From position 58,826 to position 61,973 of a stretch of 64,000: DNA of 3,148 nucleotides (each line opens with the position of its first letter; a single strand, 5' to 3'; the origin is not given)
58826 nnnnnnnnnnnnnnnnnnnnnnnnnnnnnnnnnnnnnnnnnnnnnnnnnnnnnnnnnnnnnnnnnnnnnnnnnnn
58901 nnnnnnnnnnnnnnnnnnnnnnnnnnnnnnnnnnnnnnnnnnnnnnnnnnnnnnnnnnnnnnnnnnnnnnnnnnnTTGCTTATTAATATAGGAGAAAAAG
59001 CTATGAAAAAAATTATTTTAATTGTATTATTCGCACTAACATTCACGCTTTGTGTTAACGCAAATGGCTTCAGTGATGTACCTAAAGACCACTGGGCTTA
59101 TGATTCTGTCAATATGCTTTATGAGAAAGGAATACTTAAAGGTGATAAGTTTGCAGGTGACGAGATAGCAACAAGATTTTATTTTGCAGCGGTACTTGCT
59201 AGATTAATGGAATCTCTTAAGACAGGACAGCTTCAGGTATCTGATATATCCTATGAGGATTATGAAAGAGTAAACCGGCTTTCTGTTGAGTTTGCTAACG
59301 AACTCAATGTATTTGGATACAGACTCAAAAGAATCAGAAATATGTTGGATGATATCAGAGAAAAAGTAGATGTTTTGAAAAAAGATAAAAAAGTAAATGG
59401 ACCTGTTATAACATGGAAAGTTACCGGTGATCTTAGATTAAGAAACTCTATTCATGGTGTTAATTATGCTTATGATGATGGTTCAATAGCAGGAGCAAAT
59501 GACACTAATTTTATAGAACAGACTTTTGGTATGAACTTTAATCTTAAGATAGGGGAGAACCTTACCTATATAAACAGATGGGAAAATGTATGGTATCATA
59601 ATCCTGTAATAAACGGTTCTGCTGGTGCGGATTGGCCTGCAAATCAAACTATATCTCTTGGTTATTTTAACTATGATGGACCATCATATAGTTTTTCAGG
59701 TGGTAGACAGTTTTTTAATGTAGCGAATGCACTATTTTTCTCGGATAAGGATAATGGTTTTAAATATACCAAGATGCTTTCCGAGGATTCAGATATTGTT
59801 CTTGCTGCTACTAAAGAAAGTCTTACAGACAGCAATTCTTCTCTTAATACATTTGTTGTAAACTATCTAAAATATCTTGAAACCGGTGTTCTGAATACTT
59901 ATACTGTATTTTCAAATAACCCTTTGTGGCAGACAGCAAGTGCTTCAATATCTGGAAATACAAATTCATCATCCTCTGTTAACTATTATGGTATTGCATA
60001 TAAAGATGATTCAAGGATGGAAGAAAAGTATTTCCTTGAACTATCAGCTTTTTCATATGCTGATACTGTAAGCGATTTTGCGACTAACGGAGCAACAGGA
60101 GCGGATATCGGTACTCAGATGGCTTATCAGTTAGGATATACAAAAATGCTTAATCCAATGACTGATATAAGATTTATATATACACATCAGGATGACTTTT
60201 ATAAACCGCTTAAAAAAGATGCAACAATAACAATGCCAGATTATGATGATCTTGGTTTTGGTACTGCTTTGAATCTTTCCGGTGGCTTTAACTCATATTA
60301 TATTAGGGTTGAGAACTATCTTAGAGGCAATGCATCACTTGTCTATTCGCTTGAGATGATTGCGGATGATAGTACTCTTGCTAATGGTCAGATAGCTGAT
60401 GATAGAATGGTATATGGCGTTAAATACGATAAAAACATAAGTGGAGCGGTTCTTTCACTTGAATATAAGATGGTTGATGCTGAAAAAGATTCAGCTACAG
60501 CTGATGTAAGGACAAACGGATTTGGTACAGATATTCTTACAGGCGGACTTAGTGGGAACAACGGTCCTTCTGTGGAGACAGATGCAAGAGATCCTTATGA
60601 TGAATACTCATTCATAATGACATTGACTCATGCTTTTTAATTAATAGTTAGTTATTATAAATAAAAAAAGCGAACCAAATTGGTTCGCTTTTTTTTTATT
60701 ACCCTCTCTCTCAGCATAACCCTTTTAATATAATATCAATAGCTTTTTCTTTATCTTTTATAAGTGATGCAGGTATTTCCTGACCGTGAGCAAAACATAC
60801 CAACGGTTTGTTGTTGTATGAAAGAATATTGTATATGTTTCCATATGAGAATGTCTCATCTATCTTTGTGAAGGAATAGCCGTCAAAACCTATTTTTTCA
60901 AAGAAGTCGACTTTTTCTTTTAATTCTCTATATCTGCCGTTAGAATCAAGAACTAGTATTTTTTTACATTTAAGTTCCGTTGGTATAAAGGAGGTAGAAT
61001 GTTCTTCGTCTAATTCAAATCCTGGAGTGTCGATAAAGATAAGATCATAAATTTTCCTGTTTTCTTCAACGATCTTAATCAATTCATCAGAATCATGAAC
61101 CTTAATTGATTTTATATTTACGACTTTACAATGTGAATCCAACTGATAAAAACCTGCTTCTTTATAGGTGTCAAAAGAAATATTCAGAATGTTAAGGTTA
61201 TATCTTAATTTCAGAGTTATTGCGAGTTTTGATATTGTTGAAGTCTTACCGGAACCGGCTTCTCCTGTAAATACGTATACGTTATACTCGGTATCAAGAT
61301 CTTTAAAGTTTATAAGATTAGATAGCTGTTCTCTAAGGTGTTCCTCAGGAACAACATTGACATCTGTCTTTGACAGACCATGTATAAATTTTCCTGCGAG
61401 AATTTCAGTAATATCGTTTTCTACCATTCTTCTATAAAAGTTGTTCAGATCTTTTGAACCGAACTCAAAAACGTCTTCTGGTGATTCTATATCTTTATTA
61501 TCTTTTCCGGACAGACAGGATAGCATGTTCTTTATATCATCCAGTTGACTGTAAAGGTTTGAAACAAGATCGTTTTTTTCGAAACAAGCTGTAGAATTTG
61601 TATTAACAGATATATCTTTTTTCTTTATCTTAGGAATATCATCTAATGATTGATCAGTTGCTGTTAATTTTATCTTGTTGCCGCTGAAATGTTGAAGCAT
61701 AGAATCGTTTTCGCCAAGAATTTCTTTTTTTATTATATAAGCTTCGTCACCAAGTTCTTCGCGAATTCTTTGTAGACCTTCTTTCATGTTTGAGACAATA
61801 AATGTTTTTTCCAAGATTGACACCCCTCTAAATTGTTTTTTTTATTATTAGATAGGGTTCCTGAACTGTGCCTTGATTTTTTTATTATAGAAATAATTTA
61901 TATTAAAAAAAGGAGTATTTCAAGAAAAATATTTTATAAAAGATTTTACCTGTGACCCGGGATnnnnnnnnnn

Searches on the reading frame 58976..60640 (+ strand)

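Call 70: search_protein_families(library=pfam, proteins=[window:58976-60640:+], max_evalue=0.001)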
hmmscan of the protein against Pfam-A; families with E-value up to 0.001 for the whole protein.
window:58976-60640:+ (554 aa): 1 family
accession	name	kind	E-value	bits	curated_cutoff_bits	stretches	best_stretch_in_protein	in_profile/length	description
PF00395.25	SLH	-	6.5e-07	29.7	20.8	1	32-67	2-40/44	S-layer homology domain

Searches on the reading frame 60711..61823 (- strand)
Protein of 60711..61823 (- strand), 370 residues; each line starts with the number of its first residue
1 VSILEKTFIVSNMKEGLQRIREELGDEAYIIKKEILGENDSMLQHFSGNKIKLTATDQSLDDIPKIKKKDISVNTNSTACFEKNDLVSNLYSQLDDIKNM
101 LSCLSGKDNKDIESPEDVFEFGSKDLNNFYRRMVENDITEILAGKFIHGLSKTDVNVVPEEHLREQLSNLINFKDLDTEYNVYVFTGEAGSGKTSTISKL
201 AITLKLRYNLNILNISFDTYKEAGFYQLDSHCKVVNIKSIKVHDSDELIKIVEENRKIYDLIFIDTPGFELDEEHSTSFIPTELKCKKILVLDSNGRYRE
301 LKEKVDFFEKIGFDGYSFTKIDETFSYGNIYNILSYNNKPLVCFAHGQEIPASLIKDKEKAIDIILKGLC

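Call 70: search_protein_families(library=pfam, proteins=[window:60711-61823:-], max_evalue=0.001)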
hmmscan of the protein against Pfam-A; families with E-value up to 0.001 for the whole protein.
window:60711-61823:- (370 aa): 1 family
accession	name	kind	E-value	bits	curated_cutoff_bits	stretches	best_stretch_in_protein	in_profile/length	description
PF00448.28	SRP54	-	3.6e-24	85.9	22.7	1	181-361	2-190/196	SRP54-type protein, GTPase domain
